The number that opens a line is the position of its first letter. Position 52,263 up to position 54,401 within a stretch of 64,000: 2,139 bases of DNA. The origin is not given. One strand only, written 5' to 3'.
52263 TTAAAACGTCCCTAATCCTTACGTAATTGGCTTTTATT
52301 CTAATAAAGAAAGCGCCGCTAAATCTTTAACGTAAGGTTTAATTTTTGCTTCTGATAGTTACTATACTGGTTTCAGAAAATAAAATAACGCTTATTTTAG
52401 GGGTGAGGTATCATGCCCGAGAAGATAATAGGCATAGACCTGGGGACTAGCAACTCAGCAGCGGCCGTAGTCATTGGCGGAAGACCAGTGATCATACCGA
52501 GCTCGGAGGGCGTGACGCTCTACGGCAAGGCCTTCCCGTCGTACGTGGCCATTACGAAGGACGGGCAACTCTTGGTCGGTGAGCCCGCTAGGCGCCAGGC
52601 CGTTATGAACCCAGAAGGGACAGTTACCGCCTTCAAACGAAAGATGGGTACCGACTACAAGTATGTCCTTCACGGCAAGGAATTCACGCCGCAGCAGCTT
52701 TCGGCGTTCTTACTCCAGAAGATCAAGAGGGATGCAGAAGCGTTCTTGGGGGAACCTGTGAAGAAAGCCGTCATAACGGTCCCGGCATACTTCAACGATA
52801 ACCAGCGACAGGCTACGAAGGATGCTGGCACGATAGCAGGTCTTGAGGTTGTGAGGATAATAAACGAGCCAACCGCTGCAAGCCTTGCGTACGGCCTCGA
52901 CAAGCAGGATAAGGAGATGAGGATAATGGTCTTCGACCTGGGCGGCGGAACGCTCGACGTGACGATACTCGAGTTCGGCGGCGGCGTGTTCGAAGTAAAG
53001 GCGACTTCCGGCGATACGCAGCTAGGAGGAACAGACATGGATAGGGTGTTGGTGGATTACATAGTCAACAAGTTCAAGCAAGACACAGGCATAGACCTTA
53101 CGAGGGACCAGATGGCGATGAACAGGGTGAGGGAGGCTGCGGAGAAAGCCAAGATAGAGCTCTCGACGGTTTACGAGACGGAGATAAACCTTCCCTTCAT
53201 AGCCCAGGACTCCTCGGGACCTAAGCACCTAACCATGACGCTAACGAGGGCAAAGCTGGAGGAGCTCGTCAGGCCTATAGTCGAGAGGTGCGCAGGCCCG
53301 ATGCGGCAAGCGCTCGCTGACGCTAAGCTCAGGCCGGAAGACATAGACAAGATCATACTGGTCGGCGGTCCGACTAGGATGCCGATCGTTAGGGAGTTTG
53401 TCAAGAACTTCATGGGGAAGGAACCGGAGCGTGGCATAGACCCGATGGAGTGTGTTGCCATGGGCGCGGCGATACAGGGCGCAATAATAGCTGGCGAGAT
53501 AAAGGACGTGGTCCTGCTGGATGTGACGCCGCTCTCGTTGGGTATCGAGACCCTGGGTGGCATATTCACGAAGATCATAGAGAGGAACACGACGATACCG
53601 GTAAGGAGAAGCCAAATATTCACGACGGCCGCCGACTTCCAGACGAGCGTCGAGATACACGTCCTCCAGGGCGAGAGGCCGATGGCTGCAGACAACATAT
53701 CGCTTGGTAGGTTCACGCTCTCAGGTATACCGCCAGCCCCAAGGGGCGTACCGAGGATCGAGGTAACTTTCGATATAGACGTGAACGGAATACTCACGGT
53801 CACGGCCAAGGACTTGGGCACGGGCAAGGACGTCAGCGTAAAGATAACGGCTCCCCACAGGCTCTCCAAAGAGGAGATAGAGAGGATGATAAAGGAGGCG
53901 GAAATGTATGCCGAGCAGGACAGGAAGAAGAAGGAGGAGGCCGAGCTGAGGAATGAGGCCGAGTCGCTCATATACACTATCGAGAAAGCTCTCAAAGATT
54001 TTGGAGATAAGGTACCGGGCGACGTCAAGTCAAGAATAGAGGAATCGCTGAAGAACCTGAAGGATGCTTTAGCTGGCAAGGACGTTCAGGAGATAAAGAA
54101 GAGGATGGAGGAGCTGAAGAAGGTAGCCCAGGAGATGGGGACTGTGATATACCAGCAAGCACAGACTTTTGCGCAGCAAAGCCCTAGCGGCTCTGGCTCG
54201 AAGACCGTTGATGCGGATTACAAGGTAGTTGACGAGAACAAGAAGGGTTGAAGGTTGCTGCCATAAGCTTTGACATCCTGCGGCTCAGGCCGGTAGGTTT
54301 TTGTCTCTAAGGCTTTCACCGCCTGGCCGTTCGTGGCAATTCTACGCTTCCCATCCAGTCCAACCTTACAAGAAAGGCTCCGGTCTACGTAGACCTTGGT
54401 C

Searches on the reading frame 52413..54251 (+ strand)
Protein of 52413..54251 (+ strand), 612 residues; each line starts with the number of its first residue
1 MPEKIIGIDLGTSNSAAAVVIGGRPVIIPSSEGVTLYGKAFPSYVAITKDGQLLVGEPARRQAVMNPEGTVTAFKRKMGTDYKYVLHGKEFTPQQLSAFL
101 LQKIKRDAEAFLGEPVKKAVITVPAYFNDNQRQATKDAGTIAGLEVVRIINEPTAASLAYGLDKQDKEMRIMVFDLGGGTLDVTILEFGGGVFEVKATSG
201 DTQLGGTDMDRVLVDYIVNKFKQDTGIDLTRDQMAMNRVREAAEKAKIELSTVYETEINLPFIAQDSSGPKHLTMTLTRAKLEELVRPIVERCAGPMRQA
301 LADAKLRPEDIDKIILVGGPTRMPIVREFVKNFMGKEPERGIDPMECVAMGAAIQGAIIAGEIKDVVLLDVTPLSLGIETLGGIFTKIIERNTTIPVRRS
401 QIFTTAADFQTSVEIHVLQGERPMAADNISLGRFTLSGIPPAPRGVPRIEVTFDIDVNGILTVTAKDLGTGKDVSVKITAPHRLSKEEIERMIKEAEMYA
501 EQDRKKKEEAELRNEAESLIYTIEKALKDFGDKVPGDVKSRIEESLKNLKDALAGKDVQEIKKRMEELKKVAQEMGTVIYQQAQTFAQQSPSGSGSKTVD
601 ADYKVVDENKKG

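Call 45: search_protein_families(library=pfam, proteins=[window:52413-54251:+], max_evalue=0.00001)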
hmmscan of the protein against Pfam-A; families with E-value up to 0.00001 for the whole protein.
window:52413-54251:+ (612 aa): 2 families
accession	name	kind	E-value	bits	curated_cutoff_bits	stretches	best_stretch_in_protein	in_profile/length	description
PF00012.26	HSP70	-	5.2e-232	771.8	20.6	1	5-581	1-599/599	Hsp70 protein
PF06723.19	MreB_Mbl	-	2.7e-18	66.3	27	1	5-354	3-317/327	MreB/Mbl protein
